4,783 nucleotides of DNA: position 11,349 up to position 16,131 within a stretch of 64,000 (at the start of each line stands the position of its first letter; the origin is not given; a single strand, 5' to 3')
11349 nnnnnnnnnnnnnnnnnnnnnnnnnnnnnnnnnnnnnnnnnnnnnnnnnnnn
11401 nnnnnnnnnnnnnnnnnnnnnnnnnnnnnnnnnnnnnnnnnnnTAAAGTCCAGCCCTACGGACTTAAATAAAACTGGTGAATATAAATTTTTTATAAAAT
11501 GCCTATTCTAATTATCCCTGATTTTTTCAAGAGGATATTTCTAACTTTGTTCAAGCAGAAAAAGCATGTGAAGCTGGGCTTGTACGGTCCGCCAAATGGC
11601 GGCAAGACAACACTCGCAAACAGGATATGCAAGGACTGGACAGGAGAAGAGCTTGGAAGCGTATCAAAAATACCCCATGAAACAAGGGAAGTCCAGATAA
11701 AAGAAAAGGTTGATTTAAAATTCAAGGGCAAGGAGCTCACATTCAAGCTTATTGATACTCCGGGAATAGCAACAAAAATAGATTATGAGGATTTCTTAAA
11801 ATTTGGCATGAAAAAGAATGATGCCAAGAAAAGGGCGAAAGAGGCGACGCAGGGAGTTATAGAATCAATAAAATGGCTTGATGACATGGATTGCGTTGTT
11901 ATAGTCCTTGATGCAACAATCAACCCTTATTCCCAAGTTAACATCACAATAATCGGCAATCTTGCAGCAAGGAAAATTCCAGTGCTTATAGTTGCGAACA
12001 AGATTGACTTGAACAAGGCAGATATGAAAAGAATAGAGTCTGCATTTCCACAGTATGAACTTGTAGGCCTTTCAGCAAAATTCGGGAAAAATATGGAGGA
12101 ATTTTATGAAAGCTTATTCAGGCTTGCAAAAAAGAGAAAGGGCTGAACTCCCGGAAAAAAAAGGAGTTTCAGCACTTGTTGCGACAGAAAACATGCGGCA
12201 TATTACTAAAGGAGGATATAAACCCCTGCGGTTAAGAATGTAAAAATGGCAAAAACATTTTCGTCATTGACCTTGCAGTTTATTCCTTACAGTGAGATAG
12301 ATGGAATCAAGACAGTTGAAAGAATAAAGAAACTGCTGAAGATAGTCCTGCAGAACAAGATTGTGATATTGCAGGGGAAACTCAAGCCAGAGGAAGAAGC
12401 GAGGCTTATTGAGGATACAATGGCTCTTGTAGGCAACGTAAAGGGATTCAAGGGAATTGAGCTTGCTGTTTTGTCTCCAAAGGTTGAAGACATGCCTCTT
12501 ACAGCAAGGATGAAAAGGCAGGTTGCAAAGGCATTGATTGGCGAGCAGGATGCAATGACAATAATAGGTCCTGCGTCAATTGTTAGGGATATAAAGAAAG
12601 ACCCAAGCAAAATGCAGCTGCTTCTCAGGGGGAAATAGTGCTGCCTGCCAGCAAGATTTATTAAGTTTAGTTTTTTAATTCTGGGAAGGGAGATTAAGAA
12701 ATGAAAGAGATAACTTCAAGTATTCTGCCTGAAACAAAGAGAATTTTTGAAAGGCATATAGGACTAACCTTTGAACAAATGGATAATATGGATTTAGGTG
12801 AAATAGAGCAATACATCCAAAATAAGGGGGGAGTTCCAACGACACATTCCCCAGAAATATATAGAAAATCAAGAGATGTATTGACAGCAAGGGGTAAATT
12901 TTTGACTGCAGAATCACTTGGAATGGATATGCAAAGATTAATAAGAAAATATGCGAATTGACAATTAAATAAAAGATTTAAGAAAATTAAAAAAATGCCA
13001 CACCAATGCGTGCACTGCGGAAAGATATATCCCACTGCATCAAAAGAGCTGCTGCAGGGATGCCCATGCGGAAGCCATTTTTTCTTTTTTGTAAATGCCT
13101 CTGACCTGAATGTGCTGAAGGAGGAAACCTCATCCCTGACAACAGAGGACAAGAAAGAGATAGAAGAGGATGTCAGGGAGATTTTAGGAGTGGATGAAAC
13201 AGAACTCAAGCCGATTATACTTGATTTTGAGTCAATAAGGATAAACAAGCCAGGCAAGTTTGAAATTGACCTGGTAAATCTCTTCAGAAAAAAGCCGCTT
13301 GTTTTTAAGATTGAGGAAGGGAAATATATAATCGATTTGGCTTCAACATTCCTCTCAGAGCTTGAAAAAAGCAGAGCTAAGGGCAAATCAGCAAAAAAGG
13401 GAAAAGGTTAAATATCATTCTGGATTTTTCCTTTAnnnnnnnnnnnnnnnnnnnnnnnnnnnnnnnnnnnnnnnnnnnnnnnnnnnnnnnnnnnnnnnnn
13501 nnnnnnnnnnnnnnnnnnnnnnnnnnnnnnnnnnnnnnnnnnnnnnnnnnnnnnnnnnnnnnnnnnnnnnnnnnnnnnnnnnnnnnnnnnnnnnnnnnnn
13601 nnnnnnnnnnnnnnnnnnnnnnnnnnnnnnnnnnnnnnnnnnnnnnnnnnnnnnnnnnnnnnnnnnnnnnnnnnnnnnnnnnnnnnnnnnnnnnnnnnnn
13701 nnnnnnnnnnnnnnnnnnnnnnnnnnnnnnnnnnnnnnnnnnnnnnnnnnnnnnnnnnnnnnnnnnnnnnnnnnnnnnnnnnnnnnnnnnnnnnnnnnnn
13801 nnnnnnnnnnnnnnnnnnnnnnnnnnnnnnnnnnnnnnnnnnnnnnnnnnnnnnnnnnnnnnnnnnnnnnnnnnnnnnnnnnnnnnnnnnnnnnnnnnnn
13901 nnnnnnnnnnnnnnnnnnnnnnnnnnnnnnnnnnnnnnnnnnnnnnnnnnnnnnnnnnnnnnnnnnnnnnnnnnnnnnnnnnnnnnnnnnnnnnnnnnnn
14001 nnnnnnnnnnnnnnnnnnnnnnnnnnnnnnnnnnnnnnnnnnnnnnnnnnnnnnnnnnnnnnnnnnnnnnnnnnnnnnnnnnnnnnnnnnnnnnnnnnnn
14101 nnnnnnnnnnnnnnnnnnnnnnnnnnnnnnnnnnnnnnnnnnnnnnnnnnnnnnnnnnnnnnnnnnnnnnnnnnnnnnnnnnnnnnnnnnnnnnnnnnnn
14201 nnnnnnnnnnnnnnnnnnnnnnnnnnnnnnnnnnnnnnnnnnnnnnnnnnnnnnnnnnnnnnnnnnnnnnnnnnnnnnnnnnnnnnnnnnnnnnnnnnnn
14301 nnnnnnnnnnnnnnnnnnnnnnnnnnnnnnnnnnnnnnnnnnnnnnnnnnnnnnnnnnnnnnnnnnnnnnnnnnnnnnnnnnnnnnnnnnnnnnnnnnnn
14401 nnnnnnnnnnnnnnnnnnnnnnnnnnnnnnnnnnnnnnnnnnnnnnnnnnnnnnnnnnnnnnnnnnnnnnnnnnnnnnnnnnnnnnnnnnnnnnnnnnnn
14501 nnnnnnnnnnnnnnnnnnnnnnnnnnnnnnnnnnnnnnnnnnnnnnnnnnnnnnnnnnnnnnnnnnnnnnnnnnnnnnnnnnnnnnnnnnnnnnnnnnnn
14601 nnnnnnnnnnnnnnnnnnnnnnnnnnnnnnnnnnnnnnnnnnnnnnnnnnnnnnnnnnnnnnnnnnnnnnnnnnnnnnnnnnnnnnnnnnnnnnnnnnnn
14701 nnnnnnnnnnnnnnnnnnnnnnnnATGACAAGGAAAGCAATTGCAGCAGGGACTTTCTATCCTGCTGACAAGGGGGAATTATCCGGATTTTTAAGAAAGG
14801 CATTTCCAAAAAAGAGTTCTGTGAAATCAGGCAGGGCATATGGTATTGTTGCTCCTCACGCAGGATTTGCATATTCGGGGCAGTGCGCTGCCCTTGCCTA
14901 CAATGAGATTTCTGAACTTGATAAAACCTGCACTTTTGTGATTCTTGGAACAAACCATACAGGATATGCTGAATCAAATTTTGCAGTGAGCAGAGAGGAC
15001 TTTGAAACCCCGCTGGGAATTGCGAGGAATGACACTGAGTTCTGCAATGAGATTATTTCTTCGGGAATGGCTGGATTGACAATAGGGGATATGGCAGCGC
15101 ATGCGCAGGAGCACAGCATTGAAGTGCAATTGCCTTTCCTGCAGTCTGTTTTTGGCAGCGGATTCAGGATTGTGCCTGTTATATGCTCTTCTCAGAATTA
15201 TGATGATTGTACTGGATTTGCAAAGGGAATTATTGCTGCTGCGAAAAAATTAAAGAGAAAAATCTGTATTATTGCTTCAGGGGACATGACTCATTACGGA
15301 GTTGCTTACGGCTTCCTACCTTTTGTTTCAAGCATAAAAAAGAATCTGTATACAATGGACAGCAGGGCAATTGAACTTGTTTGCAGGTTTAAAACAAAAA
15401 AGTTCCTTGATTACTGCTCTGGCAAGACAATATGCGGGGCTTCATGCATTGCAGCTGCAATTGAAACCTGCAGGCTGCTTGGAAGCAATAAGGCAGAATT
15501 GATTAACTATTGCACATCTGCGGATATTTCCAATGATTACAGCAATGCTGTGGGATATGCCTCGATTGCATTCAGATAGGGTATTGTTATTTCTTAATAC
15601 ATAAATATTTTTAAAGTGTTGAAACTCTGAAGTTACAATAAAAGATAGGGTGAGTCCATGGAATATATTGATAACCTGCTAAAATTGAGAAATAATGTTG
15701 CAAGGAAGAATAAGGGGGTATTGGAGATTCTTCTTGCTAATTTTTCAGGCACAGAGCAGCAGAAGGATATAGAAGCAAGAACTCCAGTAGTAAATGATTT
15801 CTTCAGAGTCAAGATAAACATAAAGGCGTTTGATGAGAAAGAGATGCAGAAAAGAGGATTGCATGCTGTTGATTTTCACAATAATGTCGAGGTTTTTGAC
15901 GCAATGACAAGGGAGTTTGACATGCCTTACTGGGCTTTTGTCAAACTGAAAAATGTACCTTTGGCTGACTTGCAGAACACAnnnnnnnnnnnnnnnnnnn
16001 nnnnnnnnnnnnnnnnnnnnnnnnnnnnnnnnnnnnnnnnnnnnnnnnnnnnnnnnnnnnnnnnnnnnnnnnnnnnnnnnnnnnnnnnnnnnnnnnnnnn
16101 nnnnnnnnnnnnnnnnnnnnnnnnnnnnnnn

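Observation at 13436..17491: Operon coupling cca and a MEMO1-like gene to an atypical radical SAM enzyme and a deoxyribosyltransferase-like protein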

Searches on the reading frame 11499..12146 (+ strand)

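Call 6: search_protein_families(library=pfam, proteins=[window:11499-12146:+], max_evalue=0.1)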
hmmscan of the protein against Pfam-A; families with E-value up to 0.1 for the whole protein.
window:11499-12146:+ (215 aa): 14 families
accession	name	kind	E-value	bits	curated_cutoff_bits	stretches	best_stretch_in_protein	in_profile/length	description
PF01926.29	MMR_HSR1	-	1.1e-14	54.9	21.9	1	26-168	2-113/113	50S ribosome-binding GTPase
PF00009.33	GTP_EFTU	-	4.2e-11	43.2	26.5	2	123-204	86-180/188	Elongation factor Tu GTP binding domain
PF02421.24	FeoB_N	-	5.1e-06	26.5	27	1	26-182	3-128/156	Ferrous iron transport protein B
PF00025.27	Arf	-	0.00016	21.6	22.3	0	150-175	106-131/174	ADP-ribosylation factor family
PF03193.22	RsgA_GTPase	-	0.00021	21.6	30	0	130-204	23-102/174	RsgA GTPase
PF08477.19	Roc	-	0.00025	21.7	27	1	25-89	1-65/119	Ras of Complex, Roc, domain of DAPkinase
PF00735.24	Septin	-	0.00031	20.6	26.2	1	29-98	10-80/280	Septin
PF16897.10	MMR_HSR1_Xtn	-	0.00043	20.7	35.2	1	160-208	56-102/106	C-terminal region of MMR_HSR1 domain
PF09439.16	SRPRB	-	0.00069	19.5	25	1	28-90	8-56/178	Signal recognition particle receptor beta subunit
PF00004.35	AAA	-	0.00078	20.3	21.2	1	28-171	3-113/131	ATPase family associated with various cellular activities (AAA)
PF00071.28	Ras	-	0.0043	17.1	21.6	0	152-209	97-159/162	Ras family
PF00910.28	RNA_helicase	-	0.034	15.1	21.5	1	28-50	3-25/105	RNA helicase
PF01637.24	ATPase_2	-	0.063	13.5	33.2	1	27-138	24-117/225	ATPase domain predominantly from Archaea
PF20720.3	nSTAND3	-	0.08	13.1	27.2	0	23-64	17-56/155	Novel STAND NTPase 3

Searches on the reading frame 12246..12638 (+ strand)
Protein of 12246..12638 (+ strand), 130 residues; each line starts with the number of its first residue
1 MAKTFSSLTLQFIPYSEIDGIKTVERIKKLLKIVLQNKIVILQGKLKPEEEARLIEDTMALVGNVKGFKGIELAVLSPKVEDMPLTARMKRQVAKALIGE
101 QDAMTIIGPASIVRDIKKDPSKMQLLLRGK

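Call 6: search_protein_families(library=pfam, proteins=[window:12246-12638:+], max_evalue=0.1)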
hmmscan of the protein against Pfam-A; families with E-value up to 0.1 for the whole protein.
window:12246-12638:+ (130 aa): 1 family
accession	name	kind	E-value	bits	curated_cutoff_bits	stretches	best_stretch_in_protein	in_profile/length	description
PF09846.14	OapB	-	8.4e-17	61.5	27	1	20-123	3-99/104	Origin-associated protein OapB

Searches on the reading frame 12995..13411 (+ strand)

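Call 6: search_protein_families(library=pfam, proteins=[window:12995-13411:+], max_evalue=0.1)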
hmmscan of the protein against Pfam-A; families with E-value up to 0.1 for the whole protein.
window:12995-13411:+ (138 aa): 2 families
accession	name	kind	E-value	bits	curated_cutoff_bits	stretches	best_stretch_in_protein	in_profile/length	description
PF09845.14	OapC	-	3.4e-23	82.8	23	1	2-119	1-131/133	Origin-associated protein OapC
PF22289.1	DmmA-like_C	-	0.084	13.3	27.4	0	4-29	3-28/44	Dimethylamine monooxygenase subunit DmmA-like, C-terminal domain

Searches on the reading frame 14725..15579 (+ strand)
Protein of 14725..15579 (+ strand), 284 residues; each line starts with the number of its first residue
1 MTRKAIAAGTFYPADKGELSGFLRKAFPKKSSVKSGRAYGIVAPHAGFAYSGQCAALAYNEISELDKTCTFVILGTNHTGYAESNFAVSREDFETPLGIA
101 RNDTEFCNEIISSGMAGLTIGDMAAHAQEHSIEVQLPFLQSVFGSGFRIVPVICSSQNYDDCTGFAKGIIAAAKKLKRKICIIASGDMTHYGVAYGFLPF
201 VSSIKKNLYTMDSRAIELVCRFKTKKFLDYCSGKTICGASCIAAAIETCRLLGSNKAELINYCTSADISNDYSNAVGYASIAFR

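Call 6: search_protein_families(library=pfam, proteins=[window:14725-15579:+], max_evalue=0.1)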
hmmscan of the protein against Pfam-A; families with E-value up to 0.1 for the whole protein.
window:14725-15579:+ (284 aa): 1 family
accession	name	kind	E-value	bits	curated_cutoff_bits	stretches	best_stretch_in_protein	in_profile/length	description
PF01875.22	Memo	-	4.6e-61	206.8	27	1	6-281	3-268/269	Memo-like protein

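Call 7: search_protein_families(library=ncbifam, proteins=[window:14725-15579:+], max_evalue=0.1)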
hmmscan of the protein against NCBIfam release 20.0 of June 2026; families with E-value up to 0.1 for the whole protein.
window:14725-15579:+ (284 aa): 3 families
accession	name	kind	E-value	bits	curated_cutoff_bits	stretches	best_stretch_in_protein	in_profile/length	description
NF001987.0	PRK00782.1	equivalog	1.4e-72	244.1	295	1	1-283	1-265/267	MEMO1 family protein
TIGR04336.1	AmmeMemoSam_B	hypoth_equivalog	1.7e-72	243.9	26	1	3-283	1-270/270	AmmeMemoRadiSam system protein B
NF011065.0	PRK14494.1-4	equivalog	0.0043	16.4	287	1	110-204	123-218/244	putative molybdopterin-guanine dinucleotide biosynthesis protein MobB/FeS domain-containing protein protein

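Call 8: search_protein_families(library=padloc, proteins=[window:14725-15579:+], max_evalue=0.1)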
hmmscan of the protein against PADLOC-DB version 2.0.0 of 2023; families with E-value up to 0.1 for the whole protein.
window:14725-15579:+ (284 aa): 0 families

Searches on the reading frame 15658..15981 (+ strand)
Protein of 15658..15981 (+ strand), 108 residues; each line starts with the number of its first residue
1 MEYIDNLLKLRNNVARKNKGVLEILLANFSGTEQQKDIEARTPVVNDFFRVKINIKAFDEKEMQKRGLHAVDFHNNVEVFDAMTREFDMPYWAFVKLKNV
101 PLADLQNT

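Call 73: search_solved_structures(query=window:15658-15981:+, max_evalue=10)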
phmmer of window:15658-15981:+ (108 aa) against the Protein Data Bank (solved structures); distinct sequences matched with E-value up to 10: 0.
